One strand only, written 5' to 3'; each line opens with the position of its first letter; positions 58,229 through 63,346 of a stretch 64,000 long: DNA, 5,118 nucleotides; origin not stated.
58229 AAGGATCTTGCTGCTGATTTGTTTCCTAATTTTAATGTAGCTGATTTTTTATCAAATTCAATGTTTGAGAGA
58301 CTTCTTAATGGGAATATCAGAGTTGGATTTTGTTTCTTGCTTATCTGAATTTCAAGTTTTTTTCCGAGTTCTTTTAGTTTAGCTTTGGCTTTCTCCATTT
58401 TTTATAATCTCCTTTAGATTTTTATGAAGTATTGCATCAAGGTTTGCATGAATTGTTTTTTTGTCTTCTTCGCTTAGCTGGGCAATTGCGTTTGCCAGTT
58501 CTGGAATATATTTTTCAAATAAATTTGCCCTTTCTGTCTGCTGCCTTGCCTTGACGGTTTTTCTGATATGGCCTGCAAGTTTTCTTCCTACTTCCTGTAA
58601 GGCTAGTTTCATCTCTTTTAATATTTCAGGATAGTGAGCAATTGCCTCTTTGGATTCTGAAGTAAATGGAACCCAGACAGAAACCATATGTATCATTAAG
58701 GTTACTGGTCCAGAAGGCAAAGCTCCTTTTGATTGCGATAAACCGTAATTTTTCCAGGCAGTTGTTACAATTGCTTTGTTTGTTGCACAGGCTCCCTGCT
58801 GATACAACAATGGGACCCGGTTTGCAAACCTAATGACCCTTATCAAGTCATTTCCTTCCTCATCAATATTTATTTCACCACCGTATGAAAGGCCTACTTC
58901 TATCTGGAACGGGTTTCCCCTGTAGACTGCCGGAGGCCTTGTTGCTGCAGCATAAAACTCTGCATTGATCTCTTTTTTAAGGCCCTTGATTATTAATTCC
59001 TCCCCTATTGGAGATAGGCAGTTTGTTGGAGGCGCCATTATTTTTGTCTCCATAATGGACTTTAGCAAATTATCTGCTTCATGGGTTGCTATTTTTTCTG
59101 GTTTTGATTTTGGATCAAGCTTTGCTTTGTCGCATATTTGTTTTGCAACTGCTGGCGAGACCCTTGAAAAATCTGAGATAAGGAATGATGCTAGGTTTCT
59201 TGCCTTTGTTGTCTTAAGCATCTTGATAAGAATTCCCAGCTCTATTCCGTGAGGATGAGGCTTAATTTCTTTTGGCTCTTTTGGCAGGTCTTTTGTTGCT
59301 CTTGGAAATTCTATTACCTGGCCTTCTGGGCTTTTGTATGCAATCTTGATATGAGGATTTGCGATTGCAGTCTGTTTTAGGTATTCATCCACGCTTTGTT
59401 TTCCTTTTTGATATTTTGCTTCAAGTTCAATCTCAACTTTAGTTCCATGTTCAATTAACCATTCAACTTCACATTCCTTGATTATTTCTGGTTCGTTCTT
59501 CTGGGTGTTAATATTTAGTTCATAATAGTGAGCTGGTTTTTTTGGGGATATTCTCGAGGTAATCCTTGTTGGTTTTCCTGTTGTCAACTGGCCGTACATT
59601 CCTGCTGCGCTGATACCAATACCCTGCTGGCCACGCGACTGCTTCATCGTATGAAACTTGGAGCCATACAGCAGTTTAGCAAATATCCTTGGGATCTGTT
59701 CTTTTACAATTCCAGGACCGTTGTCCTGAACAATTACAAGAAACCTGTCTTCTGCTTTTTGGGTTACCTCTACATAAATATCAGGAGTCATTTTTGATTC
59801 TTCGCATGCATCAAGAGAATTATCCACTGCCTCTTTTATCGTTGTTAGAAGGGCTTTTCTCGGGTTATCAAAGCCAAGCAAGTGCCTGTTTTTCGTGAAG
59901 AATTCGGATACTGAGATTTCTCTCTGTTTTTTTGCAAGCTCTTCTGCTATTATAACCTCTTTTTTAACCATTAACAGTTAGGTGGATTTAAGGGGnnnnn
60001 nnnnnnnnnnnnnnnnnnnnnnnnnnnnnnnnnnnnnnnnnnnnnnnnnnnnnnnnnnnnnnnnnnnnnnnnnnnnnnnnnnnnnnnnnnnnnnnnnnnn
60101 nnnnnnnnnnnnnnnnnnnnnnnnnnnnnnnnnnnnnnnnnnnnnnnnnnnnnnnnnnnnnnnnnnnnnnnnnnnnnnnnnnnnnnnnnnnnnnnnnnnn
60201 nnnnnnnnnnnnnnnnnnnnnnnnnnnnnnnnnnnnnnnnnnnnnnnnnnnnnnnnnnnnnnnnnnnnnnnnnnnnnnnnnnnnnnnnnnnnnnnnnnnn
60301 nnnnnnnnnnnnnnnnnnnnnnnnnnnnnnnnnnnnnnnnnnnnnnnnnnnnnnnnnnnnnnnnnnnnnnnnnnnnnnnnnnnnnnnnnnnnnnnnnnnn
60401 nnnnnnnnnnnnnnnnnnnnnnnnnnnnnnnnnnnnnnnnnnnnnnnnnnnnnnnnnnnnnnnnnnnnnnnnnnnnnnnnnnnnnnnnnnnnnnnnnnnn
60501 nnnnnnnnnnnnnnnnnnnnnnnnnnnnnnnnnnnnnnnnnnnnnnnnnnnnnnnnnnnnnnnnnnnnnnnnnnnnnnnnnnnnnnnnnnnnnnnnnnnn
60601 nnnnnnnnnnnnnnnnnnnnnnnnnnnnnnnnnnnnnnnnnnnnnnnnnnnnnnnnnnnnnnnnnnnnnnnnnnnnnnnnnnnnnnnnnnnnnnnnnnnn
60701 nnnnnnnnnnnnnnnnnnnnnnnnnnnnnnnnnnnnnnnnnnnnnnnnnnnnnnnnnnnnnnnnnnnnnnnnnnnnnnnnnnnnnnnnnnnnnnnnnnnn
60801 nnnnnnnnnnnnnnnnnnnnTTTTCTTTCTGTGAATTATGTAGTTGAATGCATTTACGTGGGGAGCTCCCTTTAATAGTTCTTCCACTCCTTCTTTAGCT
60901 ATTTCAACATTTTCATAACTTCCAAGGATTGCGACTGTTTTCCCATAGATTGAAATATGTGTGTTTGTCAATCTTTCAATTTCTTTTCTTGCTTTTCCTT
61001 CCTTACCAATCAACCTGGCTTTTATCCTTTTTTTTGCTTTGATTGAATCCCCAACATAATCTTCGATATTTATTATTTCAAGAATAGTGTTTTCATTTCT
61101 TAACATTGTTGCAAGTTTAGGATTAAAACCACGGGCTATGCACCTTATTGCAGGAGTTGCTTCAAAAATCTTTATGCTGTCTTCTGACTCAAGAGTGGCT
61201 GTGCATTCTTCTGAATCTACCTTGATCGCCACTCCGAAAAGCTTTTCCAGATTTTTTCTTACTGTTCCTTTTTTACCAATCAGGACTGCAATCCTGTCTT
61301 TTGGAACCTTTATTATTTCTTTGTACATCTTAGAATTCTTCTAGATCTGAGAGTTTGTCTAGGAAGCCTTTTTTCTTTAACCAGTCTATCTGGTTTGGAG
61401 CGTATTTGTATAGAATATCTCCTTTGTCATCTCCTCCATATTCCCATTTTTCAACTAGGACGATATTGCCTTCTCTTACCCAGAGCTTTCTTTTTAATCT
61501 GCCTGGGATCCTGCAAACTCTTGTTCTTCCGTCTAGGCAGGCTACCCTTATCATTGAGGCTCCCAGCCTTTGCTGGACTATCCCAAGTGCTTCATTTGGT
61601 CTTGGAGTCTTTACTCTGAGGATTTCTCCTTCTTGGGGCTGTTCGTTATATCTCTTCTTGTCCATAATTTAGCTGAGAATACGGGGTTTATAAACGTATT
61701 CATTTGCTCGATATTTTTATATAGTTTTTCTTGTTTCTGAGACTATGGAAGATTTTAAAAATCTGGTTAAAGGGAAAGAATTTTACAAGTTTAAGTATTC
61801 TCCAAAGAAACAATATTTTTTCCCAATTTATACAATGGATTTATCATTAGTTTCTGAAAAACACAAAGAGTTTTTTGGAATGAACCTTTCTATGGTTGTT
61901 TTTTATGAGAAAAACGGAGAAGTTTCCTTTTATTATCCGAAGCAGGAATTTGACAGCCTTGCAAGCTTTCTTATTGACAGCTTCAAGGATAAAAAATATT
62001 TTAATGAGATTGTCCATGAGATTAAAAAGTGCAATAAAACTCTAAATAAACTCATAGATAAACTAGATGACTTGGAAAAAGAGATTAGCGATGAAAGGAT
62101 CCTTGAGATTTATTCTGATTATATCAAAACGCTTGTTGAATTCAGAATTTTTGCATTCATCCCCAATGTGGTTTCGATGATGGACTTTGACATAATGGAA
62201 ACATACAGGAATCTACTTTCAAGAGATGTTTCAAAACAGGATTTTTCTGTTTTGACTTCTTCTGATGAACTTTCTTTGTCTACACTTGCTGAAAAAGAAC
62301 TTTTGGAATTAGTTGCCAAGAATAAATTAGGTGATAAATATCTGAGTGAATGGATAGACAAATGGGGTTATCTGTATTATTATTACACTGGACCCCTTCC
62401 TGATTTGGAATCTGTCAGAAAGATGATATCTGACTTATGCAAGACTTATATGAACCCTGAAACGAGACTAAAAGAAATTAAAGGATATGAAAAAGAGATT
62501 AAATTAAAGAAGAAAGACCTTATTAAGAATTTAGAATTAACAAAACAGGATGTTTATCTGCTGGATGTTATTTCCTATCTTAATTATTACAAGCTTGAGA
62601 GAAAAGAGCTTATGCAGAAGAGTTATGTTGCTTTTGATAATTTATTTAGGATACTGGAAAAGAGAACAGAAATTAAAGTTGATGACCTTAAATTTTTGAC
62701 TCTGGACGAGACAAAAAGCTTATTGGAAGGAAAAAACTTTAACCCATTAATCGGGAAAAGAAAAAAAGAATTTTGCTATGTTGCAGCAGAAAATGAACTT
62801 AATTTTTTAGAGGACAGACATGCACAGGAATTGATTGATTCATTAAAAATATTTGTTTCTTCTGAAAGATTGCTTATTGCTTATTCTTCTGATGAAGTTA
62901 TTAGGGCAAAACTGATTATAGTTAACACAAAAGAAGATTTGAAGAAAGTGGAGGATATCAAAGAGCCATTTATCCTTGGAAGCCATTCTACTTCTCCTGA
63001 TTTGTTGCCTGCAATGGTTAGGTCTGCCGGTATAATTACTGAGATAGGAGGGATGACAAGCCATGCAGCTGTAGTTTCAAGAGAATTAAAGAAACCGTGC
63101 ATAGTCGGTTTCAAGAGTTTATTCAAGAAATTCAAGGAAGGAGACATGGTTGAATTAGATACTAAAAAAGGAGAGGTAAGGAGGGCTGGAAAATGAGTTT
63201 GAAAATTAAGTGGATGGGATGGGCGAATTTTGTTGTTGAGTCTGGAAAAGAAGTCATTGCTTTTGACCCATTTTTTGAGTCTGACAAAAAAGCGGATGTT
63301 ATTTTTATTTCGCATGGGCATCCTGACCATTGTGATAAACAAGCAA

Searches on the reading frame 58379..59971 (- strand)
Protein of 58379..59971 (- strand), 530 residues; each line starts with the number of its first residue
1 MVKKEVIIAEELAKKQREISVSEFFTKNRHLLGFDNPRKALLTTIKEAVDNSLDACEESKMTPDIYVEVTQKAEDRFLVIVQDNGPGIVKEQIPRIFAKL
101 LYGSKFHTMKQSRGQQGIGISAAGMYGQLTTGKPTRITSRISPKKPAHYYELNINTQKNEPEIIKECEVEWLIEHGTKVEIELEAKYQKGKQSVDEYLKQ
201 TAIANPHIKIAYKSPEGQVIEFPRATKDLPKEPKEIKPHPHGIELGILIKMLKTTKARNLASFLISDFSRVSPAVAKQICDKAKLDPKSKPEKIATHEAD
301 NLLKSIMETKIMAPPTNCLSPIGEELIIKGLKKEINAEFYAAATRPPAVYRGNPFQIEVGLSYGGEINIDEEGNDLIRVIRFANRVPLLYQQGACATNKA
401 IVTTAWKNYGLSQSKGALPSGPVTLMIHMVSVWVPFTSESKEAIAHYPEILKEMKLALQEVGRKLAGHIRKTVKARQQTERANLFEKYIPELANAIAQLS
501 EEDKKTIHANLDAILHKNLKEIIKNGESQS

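Call 13: search_protein_families(library=pfam, proteins=[window:58379-59971:-], max_evalue=0.001)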
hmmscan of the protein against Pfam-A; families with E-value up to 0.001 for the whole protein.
window:58379-59971:- (530 aa): 3 families
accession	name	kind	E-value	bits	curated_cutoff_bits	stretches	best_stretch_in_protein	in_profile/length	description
PF09239.17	Topo-VIb_trans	-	1.6e-59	200.7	24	1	314-481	1-159/159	Topoisomerase VI B subunit, transducer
PF02518.31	HATPase_c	-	4.6e-11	43.6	26.4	1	39-128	4-85/111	Histidine kinase-, DNA gyrase B-, and HSP90-like ATPase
PF13589.12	HATPase_c_3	-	3.3e-09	37.3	25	1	44-160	6-111/137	Histidine kinase-, DNA gyrase B-, and HSP90-like ATPase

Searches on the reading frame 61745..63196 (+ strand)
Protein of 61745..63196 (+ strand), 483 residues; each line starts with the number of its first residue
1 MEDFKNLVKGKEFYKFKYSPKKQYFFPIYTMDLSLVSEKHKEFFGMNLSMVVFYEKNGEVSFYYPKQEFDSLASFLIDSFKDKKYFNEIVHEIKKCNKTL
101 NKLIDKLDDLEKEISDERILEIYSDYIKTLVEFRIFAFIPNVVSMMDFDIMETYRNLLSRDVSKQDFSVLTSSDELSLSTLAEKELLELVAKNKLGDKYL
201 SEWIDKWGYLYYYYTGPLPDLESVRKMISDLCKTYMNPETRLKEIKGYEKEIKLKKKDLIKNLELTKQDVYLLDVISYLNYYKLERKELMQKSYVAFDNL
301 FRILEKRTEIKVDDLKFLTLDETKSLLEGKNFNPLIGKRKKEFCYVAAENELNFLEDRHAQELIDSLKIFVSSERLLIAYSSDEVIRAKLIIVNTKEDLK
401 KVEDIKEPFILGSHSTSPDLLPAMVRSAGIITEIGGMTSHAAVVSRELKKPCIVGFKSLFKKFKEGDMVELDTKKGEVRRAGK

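Call 13: search_protein_families(library=pfam, proteins=[window:61745-63196:+], max_evalue=0.001)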
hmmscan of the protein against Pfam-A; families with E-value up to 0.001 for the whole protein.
window:61745-63196:+ (483 aa): 1 family
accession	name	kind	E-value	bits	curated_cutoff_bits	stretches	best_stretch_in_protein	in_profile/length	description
PF00391.29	PEP-utilizers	-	2.3e-22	78.8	23.1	1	406-476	2-72/72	PEP-utilising enzyme, mobile domain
